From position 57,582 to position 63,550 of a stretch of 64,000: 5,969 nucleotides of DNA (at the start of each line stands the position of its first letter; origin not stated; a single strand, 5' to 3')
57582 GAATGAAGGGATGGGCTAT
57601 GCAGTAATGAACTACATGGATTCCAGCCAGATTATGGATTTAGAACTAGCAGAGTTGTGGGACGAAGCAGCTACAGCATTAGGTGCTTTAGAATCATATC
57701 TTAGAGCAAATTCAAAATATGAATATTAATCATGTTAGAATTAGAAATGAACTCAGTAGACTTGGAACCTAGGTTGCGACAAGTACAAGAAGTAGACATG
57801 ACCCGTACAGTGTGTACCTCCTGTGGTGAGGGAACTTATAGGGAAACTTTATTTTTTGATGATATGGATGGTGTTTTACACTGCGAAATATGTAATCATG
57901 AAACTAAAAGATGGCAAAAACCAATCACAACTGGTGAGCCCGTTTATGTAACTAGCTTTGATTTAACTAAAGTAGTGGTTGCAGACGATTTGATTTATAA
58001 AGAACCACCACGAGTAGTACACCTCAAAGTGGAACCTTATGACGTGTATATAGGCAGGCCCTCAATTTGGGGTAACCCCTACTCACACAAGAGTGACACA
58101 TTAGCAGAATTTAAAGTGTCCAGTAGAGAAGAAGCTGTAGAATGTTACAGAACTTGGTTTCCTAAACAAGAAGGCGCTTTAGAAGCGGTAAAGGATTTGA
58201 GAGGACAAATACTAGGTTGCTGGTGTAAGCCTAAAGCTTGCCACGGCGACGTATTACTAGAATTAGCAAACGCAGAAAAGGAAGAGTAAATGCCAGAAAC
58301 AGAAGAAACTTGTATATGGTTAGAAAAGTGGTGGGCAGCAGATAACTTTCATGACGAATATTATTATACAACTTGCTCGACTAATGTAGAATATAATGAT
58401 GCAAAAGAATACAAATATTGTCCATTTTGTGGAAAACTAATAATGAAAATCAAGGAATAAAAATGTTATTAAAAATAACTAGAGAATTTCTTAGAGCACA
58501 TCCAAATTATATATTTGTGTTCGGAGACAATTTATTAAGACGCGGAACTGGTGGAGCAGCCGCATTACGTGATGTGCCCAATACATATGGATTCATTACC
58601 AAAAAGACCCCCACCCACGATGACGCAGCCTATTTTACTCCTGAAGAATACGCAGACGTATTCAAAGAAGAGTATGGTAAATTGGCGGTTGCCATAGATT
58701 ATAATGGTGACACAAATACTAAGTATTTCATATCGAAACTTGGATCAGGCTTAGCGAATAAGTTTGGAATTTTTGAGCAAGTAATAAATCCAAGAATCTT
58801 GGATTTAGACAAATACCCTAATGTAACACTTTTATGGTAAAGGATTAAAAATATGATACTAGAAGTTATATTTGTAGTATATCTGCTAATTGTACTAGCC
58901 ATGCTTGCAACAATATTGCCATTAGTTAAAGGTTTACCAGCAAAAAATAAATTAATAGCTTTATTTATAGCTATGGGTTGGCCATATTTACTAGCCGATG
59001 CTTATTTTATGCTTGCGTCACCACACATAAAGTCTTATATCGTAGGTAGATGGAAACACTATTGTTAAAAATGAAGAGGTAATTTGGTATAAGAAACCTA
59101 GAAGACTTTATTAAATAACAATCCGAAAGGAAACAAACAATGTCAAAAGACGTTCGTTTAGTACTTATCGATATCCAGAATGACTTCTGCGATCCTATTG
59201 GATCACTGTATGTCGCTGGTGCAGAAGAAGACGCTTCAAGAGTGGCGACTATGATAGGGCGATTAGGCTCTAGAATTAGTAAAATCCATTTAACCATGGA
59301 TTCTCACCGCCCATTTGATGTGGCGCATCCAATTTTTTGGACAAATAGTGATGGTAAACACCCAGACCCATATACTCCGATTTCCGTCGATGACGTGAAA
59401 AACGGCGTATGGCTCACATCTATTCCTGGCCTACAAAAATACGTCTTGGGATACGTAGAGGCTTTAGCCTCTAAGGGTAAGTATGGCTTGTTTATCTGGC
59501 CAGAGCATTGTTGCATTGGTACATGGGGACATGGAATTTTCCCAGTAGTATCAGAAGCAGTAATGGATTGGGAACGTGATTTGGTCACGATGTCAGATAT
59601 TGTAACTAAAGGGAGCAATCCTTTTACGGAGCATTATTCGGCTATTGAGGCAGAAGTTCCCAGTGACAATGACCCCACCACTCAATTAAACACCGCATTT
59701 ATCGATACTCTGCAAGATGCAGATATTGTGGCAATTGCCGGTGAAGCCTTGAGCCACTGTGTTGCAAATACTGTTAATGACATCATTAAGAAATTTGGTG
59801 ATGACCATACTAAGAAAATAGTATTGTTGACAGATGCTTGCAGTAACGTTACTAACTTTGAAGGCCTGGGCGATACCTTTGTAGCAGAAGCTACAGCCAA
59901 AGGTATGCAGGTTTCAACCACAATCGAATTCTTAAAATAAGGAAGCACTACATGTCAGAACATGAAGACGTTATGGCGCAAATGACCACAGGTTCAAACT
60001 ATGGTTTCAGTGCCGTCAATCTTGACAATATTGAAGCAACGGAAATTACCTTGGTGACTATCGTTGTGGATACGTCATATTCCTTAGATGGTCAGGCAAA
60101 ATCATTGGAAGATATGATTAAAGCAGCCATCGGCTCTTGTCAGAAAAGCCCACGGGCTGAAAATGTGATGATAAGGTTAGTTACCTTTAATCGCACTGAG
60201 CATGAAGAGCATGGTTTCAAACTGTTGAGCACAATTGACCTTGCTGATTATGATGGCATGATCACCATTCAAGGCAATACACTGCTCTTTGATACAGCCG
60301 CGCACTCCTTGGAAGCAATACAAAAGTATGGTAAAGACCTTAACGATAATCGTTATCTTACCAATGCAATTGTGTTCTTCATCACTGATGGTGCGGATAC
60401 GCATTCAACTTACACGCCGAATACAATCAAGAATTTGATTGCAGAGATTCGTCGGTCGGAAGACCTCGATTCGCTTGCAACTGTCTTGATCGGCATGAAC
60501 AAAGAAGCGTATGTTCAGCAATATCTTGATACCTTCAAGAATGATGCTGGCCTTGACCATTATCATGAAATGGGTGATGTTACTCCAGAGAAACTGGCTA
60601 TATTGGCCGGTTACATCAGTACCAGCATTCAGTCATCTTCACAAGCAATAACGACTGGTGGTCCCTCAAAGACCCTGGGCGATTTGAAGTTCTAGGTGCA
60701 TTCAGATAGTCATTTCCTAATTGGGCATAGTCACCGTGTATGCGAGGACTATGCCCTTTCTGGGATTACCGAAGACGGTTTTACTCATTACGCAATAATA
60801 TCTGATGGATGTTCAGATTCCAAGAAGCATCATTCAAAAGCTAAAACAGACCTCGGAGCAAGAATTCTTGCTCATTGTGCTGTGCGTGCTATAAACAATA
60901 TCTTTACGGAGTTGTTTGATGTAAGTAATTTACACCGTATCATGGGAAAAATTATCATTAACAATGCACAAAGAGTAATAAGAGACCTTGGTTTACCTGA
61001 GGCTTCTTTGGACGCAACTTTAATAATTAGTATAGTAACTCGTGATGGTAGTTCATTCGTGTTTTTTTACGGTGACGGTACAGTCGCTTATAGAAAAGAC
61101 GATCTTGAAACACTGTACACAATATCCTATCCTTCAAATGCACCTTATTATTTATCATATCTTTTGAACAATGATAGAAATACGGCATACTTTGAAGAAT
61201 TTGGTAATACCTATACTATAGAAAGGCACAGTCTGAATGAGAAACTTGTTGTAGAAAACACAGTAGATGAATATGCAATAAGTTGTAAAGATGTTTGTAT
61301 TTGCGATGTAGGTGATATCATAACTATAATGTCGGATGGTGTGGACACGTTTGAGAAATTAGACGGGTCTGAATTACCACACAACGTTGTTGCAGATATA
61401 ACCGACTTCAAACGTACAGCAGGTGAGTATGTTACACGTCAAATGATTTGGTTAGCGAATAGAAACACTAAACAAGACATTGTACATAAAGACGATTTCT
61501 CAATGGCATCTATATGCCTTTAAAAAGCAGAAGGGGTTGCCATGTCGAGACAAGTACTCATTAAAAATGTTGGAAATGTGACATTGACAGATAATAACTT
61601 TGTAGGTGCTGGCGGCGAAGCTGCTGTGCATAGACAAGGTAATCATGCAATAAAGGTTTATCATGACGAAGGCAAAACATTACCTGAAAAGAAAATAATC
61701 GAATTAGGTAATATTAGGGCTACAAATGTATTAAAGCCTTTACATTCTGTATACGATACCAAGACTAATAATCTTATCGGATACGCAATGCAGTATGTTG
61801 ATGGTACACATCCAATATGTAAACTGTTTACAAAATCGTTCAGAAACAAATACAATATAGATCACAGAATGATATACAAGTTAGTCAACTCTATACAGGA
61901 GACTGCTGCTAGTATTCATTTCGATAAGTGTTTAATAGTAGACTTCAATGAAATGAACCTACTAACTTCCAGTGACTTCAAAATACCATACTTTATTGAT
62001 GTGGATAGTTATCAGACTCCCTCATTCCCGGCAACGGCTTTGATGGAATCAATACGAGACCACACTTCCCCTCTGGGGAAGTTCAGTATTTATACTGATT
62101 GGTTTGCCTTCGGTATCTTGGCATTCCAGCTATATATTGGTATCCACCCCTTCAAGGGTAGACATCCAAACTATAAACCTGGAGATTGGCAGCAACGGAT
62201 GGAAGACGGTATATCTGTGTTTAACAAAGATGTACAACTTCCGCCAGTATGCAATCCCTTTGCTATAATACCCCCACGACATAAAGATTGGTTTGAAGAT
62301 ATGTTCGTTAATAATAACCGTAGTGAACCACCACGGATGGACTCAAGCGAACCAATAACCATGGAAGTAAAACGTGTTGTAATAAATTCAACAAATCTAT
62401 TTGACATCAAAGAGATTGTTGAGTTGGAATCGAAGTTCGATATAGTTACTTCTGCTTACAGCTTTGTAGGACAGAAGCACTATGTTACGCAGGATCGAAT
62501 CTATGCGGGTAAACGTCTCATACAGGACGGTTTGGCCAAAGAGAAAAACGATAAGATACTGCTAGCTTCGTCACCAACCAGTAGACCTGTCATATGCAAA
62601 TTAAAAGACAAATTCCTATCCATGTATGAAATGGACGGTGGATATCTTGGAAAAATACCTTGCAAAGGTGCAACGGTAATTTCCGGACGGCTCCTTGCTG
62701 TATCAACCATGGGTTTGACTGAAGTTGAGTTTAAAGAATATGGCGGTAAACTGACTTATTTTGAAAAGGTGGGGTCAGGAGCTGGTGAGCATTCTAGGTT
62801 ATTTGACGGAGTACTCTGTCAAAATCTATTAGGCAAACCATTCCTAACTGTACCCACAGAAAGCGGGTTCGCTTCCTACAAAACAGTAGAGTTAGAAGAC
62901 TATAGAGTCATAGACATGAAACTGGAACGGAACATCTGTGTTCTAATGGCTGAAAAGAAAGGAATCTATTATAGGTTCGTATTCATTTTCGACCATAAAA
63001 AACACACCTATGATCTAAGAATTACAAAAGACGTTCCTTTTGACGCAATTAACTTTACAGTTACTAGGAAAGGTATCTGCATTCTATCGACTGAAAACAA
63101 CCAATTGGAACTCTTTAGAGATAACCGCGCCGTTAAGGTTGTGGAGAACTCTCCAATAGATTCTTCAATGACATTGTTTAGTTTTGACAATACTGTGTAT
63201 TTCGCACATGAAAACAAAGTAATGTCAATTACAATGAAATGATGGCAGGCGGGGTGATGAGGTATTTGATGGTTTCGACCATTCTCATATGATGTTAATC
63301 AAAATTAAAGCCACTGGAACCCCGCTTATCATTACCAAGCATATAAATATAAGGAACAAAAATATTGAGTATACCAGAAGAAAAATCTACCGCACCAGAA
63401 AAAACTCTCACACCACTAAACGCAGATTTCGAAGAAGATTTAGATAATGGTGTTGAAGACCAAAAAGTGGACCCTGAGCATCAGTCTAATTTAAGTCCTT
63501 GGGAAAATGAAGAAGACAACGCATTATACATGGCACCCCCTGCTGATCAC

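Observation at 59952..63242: Phage-encoded TerY-P-like triad: vWA protein, PP2C phosphatase and Ser/Thr kinase in one tight operon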

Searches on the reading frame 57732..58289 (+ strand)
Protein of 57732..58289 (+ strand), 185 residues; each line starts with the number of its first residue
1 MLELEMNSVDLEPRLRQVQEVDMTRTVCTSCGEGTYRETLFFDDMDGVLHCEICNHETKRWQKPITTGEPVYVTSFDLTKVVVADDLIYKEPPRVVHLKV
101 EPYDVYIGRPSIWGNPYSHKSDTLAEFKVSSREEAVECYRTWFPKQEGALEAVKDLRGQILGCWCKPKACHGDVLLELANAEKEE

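Call 3: search_protein_families(library=pfam, proteins=[window:57732-58289:+], max_evalue=1)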
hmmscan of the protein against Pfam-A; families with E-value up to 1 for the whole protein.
window:57732-58289:+ (185 aa): 3 families
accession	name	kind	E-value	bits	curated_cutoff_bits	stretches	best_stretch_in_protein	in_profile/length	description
PF14216.11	DUF4326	-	5.2e-24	85.2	25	1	94-177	2-82/82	Domain of unknown function (DUF4326)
PF09723.15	Zn_ribbon_8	-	0.044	14.2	34.4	0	50-65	7-22/41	Zinc ribbon domain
PF05129.18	Zn_ribbon_Elf1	-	0.075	13.6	29.8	0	27-68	24-66/79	Transcription elongation factor Elf1 like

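Call 4: search_protein_families(library=phrogs, proteins=[window:57732-58289:+], max_evalue=0.01)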
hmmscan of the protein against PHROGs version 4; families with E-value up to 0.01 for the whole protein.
window:57732-58289:+ (185 aa): 3 families
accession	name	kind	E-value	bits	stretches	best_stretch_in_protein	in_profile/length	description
phrog_464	-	unknown function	4.1e-36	126.2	1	91-184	190-290/322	unknown function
phrog_32227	-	unknown function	8.8e-08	33.1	1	104-181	127-222/230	-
phrog_24867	-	DNA, RNA and nucleotide metabolism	0.0073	17.1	0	142-177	128-165/187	ribonucleotide reductase NrdA-like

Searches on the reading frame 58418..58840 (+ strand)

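Call 3: search_protein_families(library=pfam, proteins=[window:58418-58840:+], max_evalue=1)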
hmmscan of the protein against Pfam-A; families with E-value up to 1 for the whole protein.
window:58418-58840:+ (140 aa): 2 families
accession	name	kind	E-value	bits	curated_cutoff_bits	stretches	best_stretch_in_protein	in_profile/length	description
PF25176.1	DUF7831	-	1.2e-17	64.3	27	1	19-84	6-72/118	Family of unknown function (DUF7831)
PF14385.11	DUF4416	-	0.08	13.3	27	1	78-128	21-71/162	Domain of unknown function (DUF4416)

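Call 4: search_protein_families(library=phrogs, proteins=[window:58418-58840:+], max_evalue=0.01)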
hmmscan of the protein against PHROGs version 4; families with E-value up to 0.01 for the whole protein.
window:58418-58840:+ (140 aa): 1 family
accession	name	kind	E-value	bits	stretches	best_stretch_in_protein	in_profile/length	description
phrog_2072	-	unknown function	1.7e-07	32.2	1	18-50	7-39/143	-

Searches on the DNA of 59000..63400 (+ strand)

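Call 6: search_dna_similar(query=window:59000-63400:+, collection=phages, mode=near, max_rows=25)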
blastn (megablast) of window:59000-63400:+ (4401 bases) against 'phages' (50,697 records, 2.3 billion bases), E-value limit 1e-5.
No match.
